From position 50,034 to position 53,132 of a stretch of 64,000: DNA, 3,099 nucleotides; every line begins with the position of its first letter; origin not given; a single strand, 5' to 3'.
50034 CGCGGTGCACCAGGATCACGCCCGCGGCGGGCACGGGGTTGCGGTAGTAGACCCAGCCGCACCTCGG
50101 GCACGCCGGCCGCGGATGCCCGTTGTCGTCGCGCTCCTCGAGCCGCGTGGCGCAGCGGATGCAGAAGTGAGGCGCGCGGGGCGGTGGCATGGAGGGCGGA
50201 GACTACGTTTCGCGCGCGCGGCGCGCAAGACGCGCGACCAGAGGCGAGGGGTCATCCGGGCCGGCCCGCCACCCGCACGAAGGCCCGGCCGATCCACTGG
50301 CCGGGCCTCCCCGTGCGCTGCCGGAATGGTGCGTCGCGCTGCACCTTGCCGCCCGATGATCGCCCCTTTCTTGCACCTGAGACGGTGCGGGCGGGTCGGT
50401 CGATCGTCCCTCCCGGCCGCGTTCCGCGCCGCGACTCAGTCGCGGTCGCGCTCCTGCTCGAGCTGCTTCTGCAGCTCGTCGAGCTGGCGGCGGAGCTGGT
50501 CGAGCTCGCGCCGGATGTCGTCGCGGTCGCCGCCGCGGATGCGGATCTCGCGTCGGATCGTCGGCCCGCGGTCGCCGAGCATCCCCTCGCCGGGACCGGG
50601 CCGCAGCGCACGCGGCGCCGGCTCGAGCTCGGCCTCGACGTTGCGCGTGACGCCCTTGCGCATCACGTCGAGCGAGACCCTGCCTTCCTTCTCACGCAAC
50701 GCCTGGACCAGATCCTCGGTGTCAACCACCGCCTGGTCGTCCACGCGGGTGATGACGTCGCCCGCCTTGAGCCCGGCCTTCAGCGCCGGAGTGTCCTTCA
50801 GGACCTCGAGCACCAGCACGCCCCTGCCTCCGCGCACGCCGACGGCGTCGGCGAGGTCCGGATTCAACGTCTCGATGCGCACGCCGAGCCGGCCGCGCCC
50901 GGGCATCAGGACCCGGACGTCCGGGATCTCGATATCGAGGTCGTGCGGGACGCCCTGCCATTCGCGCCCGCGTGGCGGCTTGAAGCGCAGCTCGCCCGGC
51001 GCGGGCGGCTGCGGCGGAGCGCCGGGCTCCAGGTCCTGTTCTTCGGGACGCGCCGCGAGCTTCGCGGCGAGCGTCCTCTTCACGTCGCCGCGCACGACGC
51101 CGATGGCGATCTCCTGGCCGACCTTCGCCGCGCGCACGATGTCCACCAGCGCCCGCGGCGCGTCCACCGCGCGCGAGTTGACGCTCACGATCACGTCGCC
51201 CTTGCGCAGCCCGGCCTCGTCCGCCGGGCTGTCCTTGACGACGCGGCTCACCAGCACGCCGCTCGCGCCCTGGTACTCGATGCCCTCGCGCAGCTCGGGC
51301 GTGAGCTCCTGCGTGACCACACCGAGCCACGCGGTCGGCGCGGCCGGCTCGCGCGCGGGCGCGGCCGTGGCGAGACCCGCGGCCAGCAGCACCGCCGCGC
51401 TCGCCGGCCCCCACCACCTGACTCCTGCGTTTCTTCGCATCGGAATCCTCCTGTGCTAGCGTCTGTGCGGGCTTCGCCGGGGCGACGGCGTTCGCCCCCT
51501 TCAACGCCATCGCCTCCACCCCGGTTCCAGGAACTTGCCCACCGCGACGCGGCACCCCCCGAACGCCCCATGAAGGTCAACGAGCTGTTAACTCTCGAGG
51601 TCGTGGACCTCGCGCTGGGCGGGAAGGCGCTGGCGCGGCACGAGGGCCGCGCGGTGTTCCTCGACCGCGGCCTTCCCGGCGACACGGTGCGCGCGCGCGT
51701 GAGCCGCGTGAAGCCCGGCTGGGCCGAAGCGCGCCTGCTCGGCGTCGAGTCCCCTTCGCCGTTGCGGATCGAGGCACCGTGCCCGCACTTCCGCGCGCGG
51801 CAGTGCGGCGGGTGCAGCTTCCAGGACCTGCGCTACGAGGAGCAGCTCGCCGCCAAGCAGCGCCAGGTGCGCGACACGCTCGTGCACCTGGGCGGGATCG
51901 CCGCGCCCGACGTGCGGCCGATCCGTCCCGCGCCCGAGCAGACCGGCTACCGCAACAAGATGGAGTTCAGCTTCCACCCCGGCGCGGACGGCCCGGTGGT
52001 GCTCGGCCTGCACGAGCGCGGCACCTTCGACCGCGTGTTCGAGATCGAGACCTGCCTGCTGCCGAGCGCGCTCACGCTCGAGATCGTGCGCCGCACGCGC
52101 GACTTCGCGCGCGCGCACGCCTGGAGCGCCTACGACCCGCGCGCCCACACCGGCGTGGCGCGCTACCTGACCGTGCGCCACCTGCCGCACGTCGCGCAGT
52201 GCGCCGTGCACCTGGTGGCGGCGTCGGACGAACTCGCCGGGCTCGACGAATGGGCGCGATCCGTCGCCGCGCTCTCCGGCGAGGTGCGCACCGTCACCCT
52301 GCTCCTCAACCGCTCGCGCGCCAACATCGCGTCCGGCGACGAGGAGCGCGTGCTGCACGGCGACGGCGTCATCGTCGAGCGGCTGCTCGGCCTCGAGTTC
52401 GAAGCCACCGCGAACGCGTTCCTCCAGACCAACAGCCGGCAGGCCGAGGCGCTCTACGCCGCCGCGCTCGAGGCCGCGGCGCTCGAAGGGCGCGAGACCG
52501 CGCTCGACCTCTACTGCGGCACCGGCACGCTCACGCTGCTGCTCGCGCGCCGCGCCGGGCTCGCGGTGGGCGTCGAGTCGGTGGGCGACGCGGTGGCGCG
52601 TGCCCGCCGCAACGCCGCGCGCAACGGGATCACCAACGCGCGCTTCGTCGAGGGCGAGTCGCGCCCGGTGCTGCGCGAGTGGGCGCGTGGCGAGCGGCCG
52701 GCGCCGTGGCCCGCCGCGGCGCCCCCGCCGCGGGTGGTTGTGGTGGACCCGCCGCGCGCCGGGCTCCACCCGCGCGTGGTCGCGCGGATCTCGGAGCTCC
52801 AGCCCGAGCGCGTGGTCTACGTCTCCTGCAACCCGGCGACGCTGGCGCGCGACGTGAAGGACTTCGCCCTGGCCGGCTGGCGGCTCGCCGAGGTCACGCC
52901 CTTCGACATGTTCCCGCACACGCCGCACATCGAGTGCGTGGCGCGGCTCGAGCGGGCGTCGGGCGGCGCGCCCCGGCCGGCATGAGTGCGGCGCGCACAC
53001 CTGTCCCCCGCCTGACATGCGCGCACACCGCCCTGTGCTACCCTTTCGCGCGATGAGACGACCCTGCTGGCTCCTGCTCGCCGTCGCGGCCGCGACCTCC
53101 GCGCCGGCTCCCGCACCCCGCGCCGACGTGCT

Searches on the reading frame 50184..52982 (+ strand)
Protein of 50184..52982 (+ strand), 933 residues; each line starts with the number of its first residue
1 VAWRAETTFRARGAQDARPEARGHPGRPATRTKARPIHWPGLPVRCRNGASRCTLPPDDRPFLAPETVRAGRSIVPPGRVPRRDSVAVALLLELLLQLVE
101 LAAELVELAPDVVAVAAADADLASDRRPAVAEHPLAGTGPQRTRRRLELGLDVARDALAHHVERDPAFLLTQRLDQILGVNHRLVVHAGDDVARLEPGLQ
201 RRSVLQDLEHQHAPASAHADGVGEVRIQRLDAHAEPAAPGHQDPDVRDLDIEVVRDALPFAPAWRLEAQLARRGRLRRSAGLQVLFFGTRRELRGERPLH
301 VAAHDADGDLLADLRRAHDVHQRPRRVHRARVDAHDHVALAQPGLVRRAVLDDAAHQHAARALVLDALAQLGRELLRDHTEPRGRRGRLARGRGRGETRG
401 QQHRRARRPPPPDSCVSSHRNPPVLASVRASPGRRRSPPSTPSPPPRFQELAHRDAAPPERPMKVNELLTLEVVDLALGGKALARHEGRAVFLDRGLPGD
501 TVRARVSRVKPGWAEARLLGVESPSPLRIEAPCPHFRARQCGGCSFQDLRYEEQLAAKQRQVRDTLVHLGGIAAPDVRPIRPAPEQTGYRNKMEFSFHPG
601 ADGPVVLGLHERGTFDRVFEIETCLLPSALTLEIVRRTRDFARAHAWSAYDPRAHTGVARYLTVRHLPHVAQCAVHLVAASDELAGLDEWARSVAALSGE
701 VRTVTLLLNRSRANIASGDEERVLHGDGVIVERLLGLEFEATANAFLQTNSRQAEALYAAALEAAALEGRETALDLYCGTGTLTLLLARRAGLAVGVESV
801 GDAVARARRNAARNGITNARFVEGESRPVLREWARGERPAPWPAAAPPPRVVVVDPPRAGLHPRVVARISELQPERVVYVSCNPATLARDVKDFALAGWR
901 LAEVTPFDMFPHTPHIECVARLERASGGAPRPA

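Call 95: search_protein_families(library=pfam, proteins=[window:50184-52982:+], max_evalue=0.0001)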
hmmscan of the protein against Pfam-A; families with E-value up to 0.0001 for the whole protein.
window:50184-52982:+ (933 aa): 4 families
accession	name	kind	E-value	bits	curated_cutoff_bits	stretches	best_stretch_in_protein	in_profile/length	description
PF05958.17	tRNA_U5-meth_tr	-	6.1e-23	81.8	23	1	688-924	121-356/357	tRNA (Uracil-5-)-methyltransferase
PF13847.12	Methyltransf_31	-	1.2e-07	32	27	1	770-825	4-62/145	Methyltransferase domain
PF13649.12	Methyltransf_25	-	1.3e-06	29.4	27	1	774-825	2-54/97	Methyltransferase domain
PF01938.26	TRAM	-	4.3e-06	26.9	21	1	465-519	4-61/61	TRAM domain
